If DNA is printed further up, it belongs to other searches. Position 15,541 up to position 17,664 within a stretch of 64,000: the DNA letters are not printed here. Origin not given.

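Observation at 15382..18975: Mobile-element-borne minimal type V-like CRISPR locus: 607-aa TnpB-like RuvC nuclease plus array, no adaptation genes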

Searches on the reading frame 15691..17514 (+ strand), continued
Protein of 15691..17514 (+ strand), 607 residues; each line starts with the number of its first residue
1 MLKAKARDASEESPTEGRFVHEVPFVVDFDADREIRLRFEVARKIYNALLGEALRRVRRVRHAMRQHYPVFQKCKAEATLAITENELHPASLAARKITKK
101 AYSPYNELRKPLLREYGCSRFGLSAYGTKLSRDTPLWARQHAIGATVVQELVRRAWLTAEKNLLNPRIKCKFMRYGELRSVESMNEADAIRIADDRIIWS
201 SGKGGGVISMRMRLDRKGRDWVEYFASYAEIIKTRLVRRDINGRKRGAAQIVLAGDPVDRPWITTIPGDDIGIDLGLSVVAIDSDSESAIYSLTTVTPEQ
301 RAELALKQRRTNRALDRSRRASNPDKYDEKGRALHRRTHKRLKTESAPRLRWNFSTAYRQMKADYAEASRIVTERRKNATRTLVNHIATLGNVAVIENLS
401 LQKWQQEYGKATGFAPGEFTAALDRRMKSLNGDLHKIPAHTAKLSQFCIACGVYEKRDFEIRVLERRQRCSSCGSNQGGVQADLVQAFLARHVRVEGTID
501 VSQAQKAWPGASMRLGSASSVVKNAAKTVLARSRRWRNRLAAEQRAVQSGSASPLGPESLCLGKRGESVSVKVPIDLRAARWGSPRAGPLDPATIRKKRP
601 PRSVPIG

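Call 93: search_dna_similar(query=P0001, collection=phages, mode=protein, max_rows=12)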
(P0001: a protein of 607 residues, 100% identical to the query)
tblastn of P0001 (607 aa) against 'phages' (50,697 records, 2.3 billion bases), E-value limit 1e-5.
Records with a match: 11; places in all: 17; records where one place covers at least 80% of the query: 0.
Best place of each record, by identity: <60% 11.
By first word of the organism name: Clostridium 5; Geobacillus 2; Bacteriophage 2; Clostridioides 1; Peptoclostridium 1.
By host as written in the record: - 4; Clostridium botulinum type C strain C-Stockholm 2; Clostridium difficile 2; Clostridium botulinum D str. 1873 1; Clostridioides difficile 1; Peptoclostridium difficile strain DSM1296 1.
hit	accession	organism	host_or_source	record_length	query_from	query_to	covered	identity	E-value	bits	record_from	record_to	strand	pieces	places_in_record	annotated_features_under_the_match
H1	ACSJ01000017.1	Clostridium phage D-1873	Clostridium botulinum D str. 1873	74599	39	506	77%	24.8%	6e-17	91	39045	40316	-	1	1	putative IS transposase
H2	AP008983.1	Clostridium phage c-st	Clostridium botulinum type C strain ...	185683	39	506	77%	24.8%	6e-17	91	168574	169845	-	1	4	putative IS transposase (OrfB)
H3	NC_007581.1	Clostridium phage c-st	Clostridium botulinum type C strain ...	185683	39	506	77%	24.8%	6e-17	91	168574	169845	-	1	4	transposase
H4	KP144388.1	Geobacillus virus E3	failed fermentation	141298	38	494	75%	25.3%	2e-19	99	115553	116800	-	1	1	transposase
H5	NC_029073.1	Geobacillus virus E3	failed fermentation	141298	38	494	75%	25.3%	2e-19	99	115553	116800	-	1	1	transposase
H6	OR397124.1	Clostridioides phage AR1086-1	Clostridioides difficile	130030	120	493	62%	23.6%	1e-11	74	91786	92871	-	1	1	IS200/IS605 family transposase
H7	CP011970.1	Peptoclostridium phage phiCDIF1296T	Peptoclostridium difficile strain ...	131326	120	493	62%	23.6%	1e-11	74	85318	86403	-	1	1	hypothetical protein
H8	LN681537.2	Clostridium phage phiCD211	Clostridium difficile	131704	120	493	62%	23.6%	1e-11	74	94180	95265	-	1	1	Transposase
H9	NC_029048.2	Clostridium phage phiCD211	Clostridium difficile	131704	120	493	62%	23.6%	1e-11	74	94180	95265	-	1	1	transposase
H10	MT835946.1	Bacteriophage sp.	human fecal samples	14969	279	432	25%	26.7%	4e-8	62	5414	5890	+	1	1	record has no annotation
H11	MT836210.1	Bacteriophage sp.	human fecal samples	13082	279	397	20%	31.7%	3e-6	56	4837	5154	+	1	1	record has no annotation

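Call 94: search_dna_similar(query=P0001, collection=plasmids, mode=protein, max_rows=12)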
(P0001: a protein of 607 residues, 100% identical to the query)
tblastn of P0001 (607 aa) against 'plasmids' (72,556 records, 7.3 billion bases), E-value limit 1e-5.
Records with a match: 138; places in all: 149; records where one place covers at least 80% of the query: 14.
Best place of each record, by identity: <60% 138.
By first word of the organism name: Bacillus 97; Clostridium 14; Leptolyngbya 4; Clostridioides 4; Acidithiobacillus 3; Skermanella 2; Calothrix 2; Finegoldia 2; Mycobacterium 2; Scytonema 1; and 7 more.
By predicted mobility (MOB-suite, as given by PLSDB): conjugative 93; non-mobilizable 36; mobilizable 9.
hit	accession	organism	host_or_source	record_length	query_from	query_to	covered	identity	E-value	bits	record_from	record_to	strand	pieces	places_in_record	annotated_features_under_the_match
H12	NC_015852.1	Acidithiobacillus caldus SM-1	-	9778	19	526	84%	30.4%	2e-39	162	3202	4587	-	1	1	RNA-guided endonuclease TnpB family protein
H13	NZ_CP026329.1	Acidithiobacillus caldus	pure culture,spring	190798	19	526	84%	29.1%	2e-35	150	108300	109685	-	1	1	RNA-guided endonuclease TnpB family protein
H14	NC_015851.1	Acidithiobacillus caldus SM-1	-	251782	19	526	84%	29.1%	2e-35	150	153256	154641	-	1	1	RNA-guided endonuclease TnpB family protein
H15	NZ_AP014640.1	Leptolyngbya boryana IAM M-101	-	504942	19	589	94%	25.4%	3e-23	112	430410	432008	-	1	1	hypothetical protein (x2)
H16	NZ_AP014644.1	Leptolyngbya boryana dg5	-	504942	19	589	94%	25.4%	3e-23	112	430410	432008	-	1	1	hypothetical protein (x2)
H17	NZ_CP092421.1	Leptolyngbya boryana IU 594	-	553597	19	589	94%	25.4%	3e-23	112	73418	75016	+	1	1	hypothetical protein (x2)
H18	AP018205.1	Leptolyngbya boryana NIES-2135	-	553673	19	589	94%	25.4%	3e-23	112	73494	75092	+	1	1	transposase, IS605 family protein | hypothetical protein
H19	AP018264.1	Scytonema sp. NIES-4073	-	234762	19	515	82%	27.8%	4e-27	125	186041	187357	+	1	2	transposase, IS605 family protein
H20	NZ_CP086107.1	Skermanella mucosa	single cell,crude oil contaminated ...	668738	19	526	84%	26.5%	4e-18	97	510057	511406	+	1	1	hypothetical protein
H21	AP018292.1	Calothrix sp. NIES-4105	-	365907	11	526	85%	25.9%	2e-17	94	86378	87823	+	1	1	transposase, IS608 family protein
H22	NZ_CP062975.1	Pontibacillus sp. ALD_SL1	mangrove mud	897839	40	525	80%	27.3%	1e-25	120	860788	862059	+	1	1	RNA-guided endonuclease TnpB family protein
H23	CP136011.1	Pseudomonas sp. FeN3W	cell culture,marine sediment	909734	19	490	78%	27.9%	5e-21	105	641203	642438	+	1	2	transposase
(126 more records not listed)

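Call 108: search_protein_representatives(protein=P0001)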
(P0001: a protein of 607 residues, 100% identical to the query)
Query: 607 residues. Proteins with E-value up to 0.001 (for the whole library): 1175; up to 1e-10: 557; up to 1e-30: 56. The best 150 are listed.
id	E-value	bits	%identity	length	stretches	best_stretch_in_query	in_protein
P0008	1.5e-250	849.1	69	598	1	10-600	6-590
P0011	1.9e-140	485.6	52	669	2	167-597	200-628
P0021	4.6e-63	230.1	37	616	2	16-415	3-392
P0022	1.5e-49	185.4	35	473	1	16-520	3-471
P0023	1.4e-48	182.3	36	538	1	15-535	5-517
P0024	4.8e-46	173.9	34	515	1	18-568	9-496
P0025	5.5e-45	170.4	36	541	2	136-536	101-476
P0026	1.4e-44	169.1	31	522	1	18-523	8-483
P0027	2.5e-42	161.6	31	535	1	17-513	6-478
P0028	4.7e-42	160.7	35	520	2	115-521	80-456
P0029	1.3e-41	159.3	36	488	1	18-541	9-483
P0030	5.1e-41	157.3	35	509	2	115-534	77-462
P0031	1.9e-40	155.4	32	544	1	17-524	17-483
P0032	7.5e-40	153.5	36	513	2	103-518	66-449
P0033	3.2e-39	151.4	34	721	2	107-526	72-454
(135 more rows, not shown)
